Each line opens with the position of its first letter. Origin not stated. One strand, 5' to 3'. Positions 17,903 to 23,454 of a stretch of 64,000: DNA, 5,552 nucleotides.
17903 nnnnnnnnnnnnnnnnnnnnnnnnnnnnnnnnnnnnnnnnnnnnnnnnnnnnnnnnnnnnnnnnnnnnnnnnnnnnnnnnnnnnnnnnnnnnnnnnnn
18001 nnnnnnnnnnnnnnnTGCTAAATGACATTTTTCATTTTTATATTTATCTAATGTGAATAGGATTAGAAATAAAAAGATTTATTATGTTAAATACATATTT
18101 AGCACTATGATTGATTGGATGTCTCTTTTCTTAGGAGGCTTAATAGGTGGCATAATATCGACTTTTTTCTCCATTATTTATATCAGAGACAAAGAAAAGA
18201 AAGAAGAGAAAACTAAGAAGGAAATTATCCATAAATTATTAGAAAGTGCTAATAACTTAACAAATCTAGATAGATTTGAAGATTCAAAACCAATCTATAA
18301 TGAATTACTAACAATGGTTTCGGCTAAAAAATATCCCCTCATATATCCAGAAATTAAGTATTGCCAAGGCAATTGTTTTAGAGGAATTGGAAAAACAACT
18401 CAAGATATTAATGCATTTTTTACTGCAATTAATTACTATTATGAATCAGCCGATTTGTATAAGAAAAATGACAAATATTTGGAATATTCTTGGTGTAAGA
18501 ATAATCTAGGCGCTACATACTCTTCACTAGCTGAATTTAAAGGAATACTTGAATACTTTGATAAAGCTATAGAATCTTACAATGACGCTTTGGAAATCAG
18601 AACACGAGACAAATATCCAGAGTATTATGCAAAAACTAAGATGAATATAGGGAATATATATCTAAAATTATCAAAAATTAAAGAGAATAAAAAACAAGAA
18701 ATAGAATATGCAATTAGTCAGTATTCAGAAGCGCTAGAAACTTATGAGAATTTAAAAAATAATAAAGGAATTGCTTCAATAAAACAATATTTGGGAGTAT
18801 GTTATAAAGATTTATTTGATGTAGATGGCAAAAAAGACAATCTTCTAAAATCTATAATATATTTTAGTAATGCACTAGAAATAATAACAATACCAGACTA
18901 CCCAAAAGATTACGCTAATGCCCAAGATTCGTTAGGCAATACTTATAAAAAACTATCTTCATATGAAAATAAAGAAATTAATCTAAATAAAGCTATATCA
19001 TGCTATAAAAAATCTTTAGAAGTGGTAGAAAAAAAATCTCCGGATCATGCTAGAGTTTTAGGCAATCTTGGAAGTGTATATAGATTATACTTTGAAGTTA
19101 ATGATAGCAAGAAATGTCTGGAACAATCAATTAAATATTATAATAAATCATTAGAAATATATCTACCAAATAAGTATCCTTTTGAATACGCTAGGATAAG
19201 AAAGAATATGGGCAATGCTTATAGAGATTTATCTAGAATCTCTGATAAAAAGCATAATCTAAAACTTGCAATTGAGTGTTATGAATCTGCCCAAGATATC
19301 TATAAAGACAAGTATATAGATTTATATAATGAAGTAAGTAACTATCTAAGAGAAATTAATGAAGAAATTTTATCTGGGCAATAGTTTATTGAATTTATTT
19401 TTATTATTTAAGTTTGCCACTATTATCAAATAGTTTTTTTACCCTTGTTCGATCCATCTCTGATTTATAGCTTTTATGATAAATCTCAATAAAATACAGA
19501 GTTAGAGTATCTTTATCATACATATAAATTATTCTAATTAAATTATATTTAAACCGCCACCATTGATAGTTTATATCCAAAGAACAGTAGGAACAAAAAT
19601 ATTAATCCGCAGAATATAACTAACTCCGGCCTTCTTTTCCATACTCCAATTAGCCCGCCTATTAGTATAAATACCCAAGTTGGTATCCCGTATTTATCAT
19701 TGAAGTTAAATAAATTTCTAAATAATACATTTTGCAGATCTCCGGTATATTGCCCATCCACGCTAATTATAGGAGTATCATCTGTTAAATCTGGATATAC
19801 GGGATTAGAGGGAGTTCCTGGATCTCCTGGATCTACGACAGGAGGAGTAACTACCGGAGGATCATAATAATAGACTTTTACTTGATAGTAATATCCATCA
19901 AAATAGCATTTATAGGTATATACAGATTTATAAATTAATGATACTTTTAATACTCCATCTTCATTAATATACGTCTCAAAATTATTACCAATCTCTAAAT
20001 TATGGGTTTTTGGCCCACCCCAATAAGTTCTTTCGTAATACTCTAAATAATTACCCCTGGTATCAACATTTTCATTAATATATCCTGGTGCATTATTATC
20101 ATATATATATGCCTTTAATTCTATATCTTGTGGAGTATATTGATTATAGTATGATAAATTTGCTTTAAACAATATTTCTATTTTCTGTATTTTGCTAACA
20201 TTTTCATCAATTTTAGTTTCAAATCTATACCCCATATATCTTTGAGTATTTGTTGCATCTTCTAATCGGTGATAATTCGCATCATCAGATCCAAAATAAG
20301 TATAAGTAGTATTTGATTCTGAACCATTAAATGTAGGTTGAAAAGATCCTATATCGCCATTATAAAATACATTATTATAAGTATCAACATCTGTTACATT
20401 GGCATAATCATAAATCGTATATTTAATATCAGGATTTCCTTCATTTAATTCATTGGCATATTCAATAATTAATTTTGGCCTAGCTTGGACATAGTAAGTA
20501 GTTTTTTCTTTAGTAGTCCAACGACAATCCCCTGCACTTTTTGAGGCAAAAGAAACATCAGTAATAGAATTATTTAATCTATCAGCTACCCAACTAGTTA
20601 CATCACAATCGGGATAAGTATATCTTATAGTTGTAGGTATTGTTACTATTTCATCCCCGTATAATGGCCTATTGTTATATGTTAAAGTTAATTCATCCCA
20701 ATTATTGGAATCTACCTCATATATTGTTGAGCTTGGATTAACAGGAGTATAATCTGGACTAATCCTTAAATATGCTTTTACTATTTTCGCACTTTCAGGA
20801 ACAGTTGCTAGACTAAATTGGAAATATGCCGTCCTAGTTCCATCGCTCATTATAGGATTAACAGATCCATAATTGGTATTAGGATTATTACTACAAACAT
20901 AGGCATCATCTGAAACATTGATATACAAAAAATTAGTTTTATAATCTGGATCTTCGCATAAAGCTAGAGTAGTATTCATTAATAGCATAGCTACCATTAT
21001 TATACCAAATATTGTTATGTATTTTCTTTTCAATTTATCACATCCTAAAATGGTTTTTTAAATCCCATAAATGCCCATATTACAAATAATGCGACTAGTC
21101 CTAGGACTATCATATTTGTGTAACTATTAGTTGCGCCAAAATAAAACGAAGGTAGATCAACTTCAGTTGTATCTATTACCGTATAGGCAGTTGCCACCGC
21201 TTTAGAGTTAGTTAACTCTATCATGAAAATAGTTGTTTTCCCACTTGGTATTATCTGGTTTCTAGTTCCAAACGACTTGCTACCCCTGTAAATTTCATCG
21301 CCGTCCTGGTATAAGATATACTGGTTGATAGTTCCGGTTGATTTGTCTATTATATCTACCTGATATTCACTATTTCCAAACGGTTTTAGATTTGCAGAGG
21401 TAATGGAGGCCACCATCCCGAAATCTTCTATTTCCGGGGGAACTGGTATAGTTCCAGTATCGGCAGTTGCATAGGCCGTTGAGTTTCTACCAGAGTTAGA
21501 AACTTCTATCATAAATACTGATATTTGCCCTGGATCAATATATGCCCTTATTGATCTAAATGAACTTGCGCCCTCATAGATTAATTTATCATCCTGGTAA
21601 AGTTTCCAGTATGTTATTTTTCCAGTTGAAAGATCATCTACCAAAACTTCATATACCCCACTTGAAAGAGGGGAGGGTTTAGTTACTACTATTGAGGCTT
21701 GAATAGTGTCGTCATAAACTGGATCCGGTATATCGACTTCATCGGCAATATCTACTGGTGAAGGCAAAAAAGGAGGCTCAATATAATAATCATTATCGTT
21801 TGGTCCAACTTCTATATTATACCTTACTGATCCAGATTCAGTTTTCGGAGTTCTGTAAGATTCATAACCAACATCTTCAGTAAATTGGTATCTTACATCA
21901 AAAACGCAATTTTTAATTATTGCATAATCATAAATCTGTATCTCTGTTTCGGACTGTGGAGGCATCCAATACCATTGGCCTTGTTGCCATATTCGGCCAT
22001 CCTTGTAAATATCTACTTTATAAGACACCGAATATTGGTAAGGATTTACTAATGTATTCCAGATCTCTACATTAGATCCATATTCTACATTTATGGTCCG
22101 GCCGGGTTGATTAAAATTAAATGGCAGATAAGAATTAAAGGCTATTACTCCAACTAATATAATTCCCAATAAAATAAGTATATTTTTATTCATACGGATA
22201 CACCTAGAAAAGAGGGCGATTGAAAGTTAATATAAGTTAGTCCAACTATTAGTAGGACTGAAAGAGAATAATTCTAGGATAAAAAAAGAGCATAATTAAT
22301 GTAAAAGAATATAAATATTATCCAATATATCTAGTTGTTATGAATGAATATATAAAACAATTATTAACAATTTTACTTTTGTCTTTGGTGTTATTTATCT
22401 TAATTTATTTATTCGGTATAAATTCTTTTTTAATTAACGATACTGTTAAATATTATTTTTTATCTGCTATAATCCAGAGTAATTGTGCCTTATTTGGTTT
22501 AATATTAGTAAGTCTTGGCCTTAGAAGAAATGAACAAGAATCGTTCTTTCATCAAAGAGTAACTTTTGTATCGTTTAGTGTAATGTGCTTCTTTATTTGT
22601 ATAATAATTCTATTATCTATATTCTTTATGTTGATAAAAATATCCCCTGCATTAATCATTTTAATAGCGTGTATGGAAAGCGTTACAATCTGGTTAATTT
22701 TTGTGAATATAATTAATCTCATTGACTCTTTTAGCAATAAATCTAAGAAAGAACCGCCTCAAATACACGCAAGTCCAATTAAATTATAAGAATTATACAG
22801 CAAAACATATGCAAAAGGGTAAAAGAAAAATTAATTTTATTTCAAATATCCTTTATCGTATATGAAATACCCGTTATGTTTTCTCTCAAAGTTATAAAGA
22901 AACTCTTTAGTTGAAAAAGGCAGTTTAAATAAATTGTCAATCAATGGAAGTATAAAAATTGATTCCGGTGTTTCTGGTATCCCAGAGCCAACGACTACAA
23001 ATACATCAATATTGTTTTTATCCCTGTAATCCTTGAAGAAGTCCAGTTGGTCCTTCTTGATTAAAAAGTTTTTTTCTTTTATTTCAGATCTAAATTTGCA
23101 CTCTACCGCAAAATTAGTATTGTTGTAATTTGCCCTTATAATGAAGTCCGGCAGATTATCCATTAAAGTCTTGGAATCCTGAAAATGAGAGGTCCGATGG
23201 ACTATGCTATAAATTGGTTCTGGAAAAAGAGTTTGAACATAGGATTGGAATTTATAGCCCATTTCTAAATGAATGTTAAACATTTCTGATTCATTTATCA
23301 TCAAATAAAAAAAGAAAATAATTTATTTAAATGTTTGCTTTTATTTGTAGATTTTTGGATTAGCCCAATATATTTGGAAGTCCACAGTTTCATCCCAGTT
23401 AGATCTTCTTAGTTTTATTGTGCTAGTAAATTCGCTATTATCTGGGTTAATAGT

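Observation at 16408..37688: Integrated virus-like element of about 21 kb at the 3' end of tRNA-Arg(UCG), with no recognisable capsid, packaging or replication genes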

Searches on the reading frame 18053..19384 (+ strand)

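Call 7: search_protein_families(library=pfam, max_evalue=0.1, proteins=[window:18053-19384:+])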
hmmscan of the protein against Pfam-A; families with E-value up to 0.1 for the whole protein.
window:18053-19384:+ (443 aa): 10 families
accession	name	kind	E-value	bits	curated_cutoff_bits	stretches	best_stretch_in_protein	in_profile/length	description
PF13424.12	TPR_12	-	7.2e-25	87.4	30.1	3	124-177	21-76/77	Tetratricopeptide repeat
PF13374.12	TPR_10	-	1.3e-11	44.5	27.5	1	147-180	3-36/42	Tetratricopeptide repeat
PF20308.4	TPR-S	-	4.9e-10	40.3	27.6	1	308-377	31-95/102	Tetratricopeptide Repeats-Sensor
PF00515.34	TPR_1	-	2.6e-08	33.8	27.8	0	169-182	17-30/34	Tetratricopeptide repeat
PF07719.23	TPR_2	-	6.4e-07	29.5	27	0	389-418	3-32/34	Tetratricopeptide repeat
PF24885.1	TPR_NPHP3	-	7.2e-07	29.3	100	1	289-419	93-215/239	Nephrocystin-3 TPR domain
PF13181.12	TPR_8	-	6.7e-06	26.3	25.7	0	156-183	4-31/34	Tetratricopeptide repeat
PF14938.12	SNAP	-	9e-05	22.5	25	0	355-419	89-147/282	Soluble NSF attachment protein, SNAP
PF13176.12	TPR_7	-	0.0051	17.2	27.9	0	151-178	4-31/36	Tetratricopeptide repeat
PF23953.1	TPR_COPA_B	-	0.033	14.3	33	0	387-416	74-103/181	COPA/B TPR domain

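Call 107: search_protein_families(library=padloc, max_evalue=0.01, proteins=[window:18053-19384:+])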
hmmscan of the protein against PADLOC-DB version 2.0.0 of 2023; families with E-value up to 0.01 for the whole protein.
window:18053-19384:+ (443 aa): 1 family
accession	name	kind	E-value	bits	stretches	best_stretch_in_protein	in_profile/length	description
PDLC01169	TPR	-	6.1e-08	30.4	1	248-403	109-234/252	TPR repeats containing protein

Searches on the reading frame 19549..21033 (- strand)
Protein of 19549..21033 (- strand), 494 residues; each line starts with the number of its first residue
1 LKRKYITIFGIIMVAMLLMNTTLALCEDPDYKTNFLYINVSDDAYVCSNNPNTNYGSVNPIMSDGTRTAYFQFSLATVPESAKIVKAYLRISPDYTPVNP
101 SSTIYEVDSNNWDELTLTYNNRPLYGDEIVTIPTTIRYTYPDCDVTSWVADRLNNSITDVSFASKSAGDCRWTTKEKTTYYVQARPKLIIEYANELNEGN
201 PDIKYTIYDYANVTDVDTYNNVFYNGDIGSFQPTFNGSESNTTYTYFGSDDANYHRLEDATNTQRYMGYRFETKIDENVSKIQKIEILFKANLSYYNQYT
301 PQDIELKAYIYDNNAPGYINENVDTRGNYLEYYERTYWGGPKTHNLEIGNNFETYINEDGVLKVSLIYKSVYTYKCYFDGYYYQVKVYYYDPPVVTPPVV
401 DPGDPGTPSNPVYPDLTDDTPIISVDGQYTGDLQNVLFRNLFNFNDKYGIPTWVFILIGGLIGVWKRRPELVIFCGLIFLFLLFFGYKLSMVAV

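Call 7: search_protein_families(library=pfam, max_evalue=0.1, proteins=[window:19549-21033:-])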
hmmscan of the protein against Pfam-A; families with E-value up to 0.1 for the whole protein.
window:19549-21033:- (494 aa): 1 family
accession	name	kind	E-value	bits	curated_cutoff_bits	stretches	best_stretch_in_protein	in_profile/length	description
PF24517.2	CBM96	-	1e-19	71.4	26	1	37-179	4-155/164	Carbohydrate-binding module family 96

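Call 10: search_protein_families(library=phrogs, max_evalue=0.01, proteins=[window:19549-21033:-])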
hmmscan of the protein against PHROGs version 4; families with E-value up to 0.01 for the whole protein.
window:19549-21033:- (494 aa): 0 families

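Call 90: search_solved_structures(query=A8, max_evalue=10)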
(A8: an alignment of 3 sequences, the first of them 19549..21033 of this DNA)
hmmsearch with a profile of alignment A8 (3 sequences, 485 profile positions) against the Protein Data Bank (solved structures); distinct sequences matched with E-value up to 10: 7.
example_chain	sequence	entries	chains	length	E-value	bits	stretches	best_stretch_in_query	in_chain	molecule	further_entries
8wab_A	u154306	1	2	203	3.7e-06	29.6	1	23-157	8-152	DNRLRE domain-containing protein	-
7ne0_D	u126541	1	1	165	0.1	14.9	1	369-423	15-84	Repulsive Guidance Molecule B C-terminal region (chain D)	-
2nax_A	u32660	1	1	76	0.18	14.1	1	295-333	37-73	Protein PCF11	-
4bq6_D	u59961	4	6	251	0.24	13.7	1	369-423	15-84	RGM DOMAIN FAMILY MEMBER B | REPULSIVE GUIDANCE MOLECULE C, RGMC, HEMOJUVELIN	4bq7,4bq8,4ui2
7ndg_F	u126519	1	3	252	0.24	13.7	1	369-423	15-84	Repulsive Guidance Molecule B (C-terminal region)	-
5m9z_A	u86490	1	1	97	0.27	13.6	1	295-333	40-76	Protein PCF11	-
6z3m_C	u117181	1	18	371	0.44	12.8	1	369-423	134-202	RGM domain family member B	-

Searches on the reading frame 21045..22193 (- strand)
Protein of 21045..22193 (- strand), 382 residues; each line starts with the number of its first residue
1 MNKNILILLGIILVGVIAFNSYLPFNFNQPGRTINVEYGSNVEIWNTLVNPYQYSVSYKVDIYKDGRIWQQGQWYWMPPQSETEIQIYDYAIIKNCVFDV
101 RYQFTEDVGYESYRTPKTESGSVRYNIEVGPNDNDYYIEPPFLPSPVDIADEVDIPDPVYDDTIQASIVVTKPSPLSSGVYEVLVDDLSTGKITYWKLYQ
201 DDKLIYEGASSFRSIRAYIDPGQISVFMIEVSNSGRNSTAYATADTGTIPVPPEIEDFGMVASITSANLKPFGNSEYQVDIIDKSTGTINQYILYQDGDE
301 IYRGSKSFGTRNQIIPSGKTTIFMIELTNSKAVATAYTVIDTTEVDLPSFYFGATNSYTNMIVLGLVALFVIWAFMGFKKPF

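Call 7: search_protein_families(library=pfam, max_evalue=0.1, proteins=[window:21045-22193:-])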
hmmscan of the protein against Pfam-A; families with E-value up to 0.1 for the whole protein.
window:21045-22193:- (382 aa): 0 families

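Call 10: search_protein_families(library=phrogs, max_evalue=0.01, proteins=[window:21045-22193:-])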
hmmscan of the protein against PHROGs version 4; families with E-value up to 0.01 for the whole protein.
window:21045-22193:- (382 aa): 0 families

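Call 111: search_solved_structures(query=A9, max_evalue=10)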
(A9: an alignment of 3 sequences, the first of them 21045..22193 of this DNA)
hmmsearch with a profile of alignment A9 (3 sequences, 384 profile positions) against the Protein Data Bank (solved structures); distinct sequences matched with E-value up to 10: 1.
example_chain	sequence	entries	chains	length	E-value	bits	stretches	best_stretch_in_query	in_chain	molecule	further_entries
1r75_A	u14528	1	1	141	0.47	12.6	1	292-328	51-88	hypothetical protein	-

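Call 117: search_protein_families(library=ncbifam, max_evalue=0.05, proteins=[window:21045-22193:-])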
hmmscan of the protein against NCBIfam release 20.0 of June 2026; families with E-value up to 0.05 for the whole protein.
window:21045-22193:- (382 aa): 0 families

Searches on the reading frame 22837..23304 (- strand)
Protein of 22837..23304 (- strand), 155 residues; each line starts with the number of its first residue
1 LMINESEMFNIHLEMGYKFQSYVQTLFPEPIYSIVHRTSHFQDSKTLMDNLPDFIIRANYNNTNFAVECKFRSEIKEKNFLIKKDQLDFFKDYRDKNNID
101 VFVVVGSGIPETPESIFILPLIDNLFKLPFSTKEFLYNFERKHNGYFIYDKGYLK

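Call 7: search_protein_families(library=pfam, max_evalue=0.1, proteins=[window:22837-23304:-])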
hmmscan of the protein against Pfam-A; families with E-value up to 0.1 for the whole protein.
window:22837-23304:- (155 aa): 2 families
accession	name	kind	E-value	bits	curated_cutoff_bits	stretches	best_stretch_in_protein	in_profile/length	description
PF08722.17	Tn7_TnsA-like_N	-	0.024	15.6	26.5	1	51-102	28-81/85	TnsA-like endonuclease N terminal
PF08774.17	VRR_NUC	-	0.071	13.6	23.8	1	37-104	49-112/116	VRR-NUC domain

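Call 10: search_protein_families(library=phrogs, max_evalue=0.01, proteins=[window:22837-23304:-])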
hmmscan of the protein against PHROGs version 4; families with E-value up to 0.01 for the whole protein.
window:22837-23304:- (155 aa): 0 families

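Call 107: search_protein_families(library=padloc, max_evalue=0.01, proteins=[window:22837-23304:-])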
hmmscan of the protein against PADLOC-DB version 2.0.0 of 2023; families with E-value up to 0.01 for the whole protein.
window:22837-23304:- (155 aa): 0 families

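Call 117: search_protein_families(library=ncbifam, max_evalue=0.05, proteins=[window:22837-23304:-])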
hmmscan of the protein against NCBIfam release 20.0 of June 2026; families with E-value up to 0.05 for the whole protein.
window:22837-23304:- (155 aa): 0 families
